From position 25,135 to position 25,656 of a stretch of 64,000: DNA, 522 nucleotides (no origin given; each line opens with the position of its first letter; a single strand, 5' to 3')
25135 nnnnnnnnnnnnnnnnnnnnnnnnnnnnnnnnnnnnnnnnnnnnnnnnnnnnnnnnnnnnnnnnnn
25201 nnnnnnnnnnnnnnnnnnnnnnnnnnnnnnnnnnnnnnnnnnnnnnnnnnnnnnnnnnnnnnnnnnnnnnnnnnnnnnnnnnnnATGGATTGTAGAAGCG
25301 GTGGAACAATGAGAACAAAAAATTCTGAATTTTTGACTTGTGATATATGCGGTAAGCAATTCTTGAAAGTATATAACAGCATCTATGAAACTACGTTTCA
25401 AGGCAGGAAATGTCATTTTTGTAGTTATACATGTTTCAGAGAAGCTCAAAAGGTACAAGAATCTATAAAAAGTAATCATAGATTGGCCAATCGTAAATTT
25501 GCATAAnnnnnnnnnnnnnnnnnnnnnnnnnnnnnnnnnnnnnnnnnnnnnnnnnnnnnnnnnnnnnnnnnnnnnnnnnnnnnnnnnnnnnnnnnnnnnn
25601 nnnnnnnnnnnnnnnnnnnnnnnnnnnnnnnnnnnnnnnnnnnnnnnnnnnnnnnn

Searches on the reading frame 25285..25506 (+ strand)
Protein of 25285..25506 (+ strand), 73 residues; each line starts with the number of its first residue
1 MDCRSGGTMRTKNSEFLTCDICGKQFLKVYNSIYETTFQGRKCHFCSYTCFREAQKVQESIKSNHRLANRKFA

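Call 6: search_protein_families(library=phrogs, proteins=[window:25285-25506:+], max_evalue=0.01)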
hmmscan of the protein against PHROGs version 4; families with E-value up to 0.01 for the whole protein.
window:25285-25506:+ (73 aa): 1 family
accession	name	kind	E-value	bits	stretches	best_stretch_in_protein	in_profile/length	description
phrog_6489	-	unknown function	0.0066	17.2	1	17-47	2-33/47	-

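Call 66: search_protein_families(library=pfam, proteins=[window:25285-25503:+], max_evalue=0.1)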
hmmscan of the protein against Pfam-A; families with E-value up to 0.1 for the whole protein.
window:25285-25503:+ (73 aa): 4 families
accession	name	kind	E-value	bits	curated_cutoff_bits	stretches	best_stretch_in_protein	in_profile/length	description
PF06467.20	zf-FCS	-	0.0048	17.1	22.4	1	18-51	6-36/39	MYM-type Zinc finger with FCS sequence motif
PF00130.28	C1_1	-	0.0062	16.8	26.5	1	17-50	12-38/53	Phorbol esters/diacylglycerol binding domain (C1 domain)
PF11494.13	Ta0938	-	0.024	15.5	27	0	15-37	23-45/92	Ta0938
PF04945.19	YHS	-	0.074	13.5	30.3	0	30-51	12-33/47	YHS domain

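Call 78: search_protein_families(library=ncbifam, proteins=[window:25285-25503:+], max_evalue=0.01)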
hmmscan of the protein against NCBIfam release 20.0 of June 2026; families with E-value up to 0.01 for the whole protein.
window:25285-25503:+ (73 aa): 0 families

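Call 94: search_protein_families(library=padloc, proteins=[window:25309-25503:+], max_evalue=0.01)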
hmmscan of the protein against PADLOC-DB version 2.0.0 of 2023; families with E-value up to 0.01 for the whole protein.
window:25309-25503:+ (65 aa): 0 families
